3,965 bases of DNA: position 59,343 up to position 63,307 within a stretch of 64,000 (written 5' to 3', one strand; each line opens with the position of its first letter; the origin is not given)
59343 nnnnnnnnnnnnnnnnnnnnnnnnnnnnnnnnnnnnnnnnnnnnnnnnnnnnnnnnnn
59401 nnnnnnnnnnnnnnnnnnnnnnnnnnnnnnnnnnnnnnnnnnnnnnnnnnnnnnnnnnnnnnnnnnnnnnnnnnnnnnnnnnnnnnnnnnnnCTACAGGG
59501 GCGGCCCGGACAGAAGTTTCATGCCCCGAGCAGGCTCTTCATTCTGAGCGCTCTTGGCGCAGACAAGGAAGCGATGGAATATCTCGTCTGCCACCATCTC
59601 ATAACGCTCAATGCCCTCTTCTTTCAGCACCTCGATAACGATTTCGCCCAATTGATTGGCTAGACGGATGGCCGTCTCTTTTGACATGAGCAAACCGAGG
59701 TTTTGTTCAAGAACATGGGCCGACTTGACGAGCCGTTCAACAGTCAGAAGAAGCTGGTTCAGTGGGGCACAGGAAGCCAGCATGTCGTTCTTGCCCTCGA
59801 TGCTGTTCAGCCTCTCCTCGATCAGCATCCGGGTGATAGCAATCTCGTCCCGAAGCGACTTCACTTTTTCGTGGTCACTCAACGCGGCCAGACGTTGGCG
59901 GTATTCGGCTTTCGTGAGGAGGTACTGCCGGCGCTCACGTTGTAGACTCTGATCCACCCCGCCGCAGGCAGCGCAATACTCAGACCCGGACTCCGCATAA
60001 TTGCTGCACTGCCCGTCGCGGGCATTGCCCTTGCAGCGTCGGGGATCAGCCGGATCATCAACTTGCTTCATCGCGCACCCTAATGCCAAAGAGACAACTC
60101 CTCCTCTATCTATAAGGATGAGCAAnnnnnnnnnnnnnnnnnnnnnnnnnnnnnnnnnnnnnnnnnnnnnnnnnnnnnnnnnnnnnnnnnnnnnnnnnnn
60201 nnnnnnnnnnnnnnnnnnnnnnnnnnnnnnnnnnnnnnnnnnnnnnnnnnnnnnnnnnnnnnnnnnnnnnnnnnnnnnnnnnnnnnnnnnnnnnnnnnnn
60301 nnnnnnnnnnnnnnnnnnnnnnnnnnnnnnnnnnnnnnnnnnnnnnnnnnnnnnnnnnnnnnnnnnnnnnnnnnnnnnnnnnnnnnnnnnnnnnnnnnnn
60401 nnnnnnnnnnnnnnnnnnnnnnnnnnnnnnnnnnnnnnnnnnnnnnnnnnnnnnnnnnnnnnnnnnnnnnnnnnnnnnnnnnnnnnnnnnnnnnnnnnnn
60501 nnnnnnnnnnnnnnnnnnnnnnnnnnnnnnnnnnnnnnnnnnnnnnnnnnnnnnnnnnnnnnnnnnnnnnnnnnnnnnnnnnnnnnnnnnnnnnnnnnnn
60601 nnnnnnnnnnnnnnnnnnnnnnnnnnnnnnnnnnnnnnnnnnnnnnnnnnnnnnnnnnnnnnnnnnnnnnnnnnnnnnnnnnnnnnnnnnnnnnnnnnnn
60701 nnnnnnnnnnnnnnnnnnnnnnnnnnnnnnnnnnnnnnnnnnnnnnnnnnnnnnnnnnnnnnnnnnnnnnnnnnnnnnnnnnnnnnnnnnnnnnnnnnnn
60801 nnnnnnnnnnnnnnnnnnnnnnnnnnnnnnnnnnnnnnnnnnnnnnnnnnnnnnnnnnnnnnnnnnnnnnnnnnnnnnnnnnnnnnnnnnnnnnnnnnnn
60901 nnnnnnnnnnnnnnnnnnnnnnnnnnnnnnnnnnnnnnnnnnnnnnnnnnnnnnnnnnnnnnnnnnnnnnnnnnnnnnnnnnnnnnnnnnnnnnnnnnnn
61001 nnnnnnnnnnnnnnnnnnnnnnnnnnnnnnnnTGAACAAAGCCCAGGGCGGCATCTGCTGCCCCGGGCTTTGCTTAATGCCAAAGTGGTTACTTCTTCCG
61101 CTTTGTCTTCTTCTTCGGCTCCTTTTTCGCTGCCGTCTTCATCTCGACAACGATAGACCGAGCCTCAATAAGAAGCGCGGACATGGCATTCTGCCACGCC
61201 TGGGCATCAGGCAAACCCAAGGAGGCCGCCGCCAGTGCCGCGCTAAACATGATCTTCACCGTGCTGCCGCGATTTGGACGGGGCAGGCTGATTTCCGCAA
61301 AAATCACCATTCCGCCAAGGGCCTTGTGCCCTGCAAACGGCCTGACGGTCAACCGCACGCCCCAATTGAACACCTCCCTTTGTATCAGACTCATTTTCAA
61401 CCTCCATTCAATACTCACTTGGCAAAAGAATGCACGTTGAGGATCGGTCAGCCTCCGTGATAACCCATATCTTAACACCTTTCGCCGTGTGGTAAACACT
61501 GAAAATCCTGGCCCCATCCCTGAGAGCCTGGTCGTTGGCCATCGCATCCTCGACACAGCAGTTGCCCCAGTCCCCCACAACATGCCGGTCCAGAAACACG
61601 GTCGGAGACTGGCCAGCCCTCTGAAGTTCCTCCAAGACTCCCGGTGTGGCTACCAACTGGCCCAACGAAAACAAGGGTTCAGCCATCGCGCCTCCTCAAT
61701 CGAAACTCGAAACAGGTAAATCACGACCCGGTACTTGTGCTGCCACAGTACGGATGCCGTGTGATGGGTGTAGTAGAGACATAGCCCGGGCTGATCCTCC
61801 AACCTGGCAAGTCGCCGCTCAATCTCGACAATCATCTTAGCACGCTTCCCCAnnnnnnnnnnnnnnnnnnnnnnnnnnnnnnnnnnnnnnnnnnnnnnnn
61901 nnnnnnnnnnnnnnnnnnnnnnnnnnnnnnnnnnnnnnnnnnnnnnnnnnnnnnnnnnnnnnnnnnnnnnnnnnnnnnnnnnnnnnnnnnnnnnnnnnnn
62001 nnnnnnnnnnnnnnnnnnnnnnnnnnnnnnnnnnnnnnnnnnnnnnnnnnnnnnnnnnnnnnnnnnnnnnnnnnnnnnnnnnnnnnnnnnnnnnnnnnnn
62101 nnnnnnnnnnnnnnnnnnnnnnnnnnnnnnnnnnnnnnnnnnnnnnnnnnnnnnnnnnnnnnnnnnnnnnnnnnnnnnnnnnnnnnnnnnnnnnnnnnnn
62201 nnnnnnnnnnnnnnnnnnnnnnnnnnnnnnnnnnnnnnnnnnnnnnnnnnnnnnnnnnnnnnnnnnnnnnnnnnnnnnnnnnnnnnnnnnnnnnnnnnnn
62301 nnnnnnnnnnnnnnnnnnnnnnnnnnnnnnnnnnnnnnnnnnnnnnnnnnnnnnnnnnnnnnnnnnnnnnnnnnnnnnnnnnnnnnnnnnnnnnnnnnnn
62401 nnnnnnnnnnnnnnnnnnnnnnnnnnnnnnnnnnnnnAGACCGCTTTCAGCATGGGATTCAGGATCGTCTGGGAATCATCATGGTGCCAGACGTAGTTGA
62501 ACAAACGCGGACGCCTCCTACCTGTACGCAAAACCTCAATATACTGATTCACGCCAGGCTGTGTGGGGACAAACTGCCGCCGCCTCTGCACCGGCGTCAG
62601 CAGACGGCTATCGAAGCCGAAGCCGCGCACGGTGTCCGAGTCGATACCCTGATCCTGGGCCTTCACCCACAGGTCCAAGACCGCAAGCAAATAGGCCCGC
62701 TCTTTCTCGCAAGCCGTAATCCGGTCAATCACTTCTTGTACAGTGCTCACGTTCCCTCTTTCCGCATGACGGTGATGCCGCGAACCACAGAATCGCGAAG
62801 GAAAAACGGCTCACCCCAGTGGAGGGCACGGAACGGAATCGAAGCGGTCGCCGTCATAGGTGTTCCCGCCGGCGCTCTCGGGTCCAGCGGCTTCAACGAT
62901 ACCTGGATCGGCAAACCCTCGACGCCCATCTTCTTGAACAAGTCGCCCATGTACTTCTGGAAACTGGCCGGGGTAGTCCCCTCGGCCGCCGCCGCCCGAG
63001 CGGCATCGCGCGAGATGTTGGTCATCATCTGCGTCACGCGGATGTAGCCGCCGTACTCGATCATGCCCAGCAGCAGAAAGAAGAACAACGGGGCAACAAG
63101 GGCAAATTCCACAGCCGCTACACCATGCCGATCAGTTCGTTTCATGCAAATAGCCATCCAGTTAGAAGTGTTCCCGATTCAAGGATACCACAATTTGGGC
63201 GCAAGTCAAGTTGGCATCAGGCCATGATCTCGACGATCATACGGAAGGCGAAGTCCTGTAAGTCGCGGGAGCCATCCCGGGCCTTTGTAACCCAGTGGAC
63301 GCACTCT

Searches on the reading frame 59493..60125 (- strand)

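Call 4: search_protein_families(library=pfam, proteins=[window:59493-60125:-], max_evalue=0.1)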
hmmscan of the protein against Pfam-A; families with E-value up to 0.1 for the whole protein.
window:59493-60125:- (210 aa): 2 families
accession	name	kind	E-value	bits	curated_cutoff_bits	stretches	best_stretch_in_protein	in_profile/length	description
PF20542.4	DUF6757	-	0.032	14.8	27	1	72-99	25-52/54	Family of unknown function (DUF6757)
PF10158.14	LOH1CR12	-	0.082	13.4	24.7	0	57-123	61-124/131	Tumour suppressor protein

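Call 5: search_protein_families(library=phrogs, proteins=[window:59493-60125:-], max_evalue=0.1)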
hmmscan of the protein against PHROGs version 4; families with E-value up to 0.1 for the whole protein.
window:59493-60125:- (210 aa): 0 families

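Call 6: search_protein_families(library=ncbifam, proteins=[window:59493-60125:-], max_evalue=0.1)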
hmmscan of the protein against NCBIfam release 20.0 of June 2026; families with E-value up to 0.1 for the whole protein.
window:59493-60125:- (210 aa): 0 families

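Call 99: search_protein_families(library=padloc, proteins=[window:59493-60125:-], max_evalue=0.01)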
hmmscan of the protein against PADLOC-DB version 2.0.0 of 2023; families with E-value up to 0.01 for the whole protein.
window:59493-60125:- (210 aa): 0 families

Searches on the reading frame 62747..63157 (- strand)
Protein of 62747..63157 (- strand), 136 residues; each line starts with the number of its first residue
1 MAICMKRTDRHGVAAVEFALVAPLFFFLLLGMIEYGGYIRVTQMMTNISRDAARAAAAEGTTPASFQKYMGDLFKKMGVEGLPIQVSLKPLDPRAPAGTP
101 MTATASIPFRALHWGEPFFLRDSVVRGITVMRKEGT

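Call 6: search_protein_families(library=ncbifam, proteins=[window:62747-63157:-], max_evalue=0.1)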
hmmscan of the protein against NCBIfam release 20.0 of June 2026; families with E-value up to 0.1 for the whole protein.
window:62747-63157:- (136 aa): 0 families

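Call 90: find_encoding_contigs(protein=window:62747-63145:-, flank=10000, max_places=1)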
Protein window:62747-63145:- (132 aa): 13 contigs read that carry it; 1 place shown.
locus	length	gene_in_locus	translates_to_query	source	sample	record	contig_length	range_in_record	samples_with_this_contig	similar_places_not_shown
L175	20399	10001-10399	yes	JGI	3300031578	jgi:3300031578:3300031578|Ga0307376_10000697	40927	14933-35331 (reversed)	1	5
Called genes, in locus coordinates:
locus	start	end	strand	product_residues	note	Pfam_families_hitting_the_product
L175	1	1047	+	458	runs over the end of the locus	-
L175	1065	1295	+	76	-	-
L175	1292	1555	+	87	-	-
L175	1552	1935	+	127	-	-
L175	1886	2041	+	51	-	-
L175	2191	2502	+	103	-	-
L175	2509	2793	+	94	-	-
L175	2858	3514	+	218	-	-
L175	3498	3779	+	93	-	-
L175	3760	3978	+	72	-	-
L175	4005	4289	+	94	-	-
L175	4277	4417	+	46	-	-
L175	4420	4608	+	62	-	-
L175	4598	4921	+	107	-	-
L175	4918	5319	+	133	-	-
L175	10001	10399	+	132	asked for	PF07811:TadE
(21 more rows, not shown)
